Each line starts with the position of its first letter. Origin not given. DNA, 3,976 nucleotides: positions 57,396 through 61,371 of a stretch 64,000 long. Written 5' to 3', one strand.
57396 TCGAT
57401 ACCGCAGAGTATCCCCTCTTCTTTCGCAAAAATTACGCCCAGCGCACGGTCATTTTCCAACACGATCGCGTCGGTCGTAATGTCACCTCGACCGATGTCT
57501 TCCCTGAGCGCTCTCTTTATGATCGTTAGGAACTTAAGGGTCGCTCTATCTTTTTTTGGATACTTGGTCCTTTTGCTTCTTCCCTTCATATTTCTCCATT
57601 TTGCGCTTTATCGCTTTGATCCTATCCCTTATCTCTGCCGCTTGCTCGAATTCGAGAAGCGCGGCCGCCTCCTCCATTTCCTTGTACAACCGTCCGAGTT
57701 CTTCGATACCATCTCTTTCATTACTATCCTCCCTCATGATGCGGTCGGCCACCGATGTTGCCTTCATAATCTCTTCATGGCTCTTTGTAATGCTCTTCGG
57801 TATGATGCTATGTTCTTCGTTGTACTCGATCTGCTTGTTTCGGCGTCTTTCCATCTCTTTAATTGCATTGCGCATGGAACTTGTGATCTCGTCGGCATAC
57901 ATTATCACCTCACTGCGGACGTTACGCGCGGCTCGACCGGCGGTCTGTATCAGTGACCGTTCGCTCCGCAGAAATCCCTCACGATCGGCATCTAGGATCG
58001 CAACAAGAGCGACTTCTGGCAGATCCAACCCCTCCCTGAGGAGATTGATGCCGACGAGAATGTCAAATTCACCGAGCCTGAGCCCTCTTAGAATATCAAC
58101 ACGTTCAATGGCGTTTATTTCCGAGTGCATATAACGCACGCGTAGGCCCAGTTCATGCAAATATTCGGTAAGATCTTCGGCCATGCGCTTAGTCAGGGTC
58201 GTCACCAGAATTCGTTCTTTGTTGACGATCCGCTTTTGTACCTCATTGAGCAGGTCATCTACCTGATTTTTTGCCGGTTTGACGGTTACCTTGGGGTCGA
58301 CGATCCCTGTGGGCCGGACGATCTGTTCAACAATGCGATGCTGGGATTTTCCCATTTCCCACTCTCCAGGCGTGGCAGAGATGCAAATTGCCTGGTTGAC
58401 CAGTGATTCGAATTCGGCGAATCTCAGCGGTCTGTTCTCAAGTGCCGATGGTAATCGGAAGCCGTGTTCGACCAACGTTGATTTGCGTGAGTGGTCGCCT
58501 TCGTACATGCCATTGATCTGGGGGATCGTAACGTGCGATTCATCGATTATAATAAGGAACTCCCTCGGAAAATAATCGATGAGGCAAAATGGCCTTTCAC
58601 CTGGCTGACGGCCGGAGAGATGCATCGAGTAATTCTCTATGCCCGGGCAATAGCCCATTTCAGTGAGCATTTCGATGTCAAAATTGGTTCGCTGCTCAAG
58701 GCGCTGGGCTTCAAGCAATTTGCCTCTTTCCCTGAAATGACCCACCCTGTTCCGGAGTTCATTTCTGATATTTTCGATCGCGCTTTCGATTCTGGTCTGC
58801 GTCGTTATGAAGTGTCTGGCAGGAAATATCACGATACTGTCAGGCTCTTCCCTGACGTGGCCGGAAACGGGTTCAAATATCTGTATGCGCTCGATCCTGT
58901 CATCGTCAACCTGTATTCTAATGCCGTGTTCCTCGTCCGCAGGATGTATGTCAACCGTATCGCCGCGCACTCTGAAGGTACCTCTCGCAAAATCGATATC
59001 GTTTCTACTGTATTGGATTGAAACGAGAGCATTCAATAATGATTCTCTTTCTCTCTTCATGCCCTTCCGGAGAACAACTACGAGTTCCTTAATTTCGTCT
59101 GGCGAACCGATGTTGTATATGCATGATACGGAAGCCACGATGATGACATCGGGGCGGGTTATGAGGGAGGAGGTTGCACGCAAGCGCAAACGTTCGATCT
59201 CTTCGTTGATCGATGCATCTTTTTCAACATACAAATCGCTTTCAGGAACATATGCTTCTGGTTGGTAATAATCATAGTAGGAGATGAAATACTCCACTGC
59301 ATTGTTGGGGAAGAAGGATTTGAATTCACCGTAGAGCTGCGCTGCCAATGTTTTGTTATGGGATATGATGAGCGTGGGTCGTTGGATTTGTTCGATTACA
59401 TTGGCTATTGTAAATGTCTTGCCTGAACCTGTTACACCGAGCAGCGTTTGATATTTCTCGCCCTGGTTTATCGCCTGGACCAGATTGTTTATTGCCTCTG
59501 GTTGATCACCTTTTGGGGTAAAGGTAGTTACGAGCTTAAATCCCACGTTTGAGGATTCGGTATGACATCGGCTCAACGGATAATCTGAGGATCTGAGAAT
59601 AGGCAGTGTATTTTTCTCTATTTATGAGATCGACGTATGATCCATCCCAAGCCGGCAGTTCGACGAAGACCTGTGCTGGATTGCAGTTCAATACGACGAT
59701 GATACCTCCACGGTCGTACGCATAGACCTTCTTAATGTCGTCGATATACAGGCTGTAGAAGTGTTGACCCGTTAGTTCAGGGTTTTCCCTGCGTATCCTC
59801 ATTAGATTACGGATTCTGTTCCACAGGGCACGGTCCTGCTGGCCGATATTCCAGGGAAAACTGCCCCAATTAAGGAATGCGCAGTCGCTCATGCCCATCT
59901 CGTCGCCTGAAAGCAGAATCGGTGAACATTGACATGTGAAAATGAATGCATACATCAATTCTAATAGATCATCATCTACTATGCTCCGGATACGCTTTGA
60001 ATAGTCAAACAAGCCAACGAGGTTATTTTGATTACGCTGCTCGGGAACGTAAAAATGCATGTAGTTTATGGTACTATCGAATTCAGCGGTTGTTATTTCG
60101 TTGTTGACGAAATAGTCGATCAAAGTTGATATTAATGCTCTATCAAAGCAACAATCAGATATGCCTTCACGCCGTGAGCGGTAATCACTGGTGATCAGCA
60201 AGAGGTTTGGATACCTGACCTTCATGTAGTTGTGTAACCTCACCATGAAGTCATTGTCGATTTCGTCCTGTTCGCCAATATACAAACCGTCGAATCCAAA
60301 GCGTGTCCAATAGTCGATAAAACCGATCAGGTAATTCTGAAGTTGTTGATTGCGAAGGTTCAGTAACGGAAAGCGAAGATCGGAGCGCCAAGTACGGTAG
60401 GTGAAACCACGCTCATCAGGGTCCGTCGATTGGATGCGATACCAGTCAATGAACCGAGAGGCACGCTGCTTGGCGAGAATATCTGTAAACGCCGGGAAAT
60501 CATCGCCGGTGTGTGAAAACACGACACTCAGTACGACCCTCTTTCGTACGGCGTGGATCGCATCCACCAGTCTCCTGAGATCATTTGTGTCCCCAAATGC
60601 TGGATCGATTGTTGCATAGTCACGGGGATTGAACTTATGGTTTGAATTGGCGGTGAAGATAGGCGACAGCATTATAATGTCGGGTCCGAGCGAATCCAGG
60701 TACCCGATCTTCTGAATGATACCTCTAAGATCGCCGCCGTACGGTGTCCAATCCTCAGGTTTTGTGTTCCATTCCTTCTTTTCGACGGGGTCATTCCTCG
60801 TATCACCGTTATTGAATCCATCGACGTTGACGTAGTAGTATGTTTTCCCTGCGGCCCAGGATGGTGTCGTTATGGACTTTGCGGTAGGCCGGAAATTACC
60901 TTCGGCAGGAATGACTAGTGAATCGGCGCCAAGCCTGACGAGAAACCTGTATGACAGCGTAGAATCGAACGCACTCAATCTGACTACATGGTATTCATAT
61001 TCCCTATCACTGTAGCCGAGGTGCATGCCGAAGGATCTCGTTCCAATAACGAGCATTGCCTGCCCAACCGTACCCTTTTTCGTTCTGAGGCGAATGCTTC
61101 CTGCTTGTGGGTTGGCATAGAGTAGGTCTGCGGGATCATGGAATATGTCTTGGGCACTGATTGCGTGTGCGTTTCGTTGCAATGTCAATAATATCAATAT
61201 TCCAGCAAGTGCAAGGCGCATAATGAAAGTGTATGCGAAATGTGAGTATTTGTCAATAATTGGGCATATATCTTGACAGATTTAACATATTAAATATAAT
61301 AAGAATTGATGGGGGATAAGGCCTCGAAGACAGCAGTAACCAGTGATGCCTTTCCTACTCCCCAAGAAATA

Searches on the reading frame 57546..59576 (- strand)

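Call 62: search_protein_families(library=pfam, proteins=[window:57546-59576:-], max_evalue=1e-8)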
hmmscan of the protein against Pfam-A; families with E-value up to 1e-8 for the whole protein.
window:57546-59576:- (676 aa): 4 families
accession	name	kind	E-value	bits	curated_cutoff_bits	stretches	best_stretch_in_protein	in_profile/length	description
PF17757.6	UvrB_inter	-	6e-32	110.1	22.9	1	168-256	2-91/91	UvrB interaction domain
PF12344.14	UvrB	-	3.1e-19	69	27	1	559-599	1-41/43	Ultra-violet resistance protein B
PF00271.37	Helicase_C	-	1e-18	68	23.5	1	443-552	7-109/110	Helicase conserved C-terminal domain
PF04851.21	ResIII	-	8.1e-14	52.3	22.5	1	21-127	4-114/164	Type III restriction enzyme, res subunit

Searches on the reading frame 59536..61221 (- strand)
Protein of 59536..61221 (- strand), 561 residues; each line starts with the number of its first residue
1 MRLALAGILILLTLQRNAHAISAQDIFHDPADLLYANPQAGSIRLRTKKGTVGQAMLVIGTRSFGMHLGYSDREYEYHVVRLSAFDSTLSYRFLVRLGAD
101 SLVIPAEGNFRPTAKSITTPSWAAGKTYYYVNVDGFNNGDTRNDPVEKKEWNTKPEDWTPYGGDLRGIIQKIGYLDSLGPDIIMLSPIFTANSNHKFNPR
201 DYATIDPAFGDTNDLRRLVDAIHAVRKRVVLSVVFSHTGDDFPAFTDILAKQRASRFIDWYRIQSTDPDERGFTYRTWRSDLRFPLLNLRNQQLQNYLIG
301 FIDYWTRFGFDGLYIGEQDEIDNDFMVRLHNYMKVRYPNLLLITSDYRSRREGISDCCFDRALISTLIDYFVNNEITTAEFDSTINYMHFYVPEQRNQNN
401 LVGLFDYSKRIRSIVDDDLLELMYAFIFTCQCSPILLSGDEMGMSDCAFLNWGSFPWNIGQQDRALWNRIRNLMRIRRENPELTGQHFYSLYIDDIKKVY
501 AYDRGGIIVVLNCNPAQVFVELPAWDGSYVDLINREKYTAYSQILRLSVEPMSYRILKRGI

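Call 62: search_protein_families(library=pfam, proteins=[window:59536-61221:-], max_evalue=1e-8)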
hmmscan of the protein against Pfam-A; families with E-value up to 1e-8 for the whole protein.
window:59536-61221:- (561 aa): 1 family
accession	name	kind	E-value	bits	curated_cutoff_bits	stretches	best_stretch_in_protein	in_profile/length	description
PF00128.31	Alpha-amylase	-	1e-31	111.2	22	1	134-320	5-192/446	Alpha amylase, catalytic domain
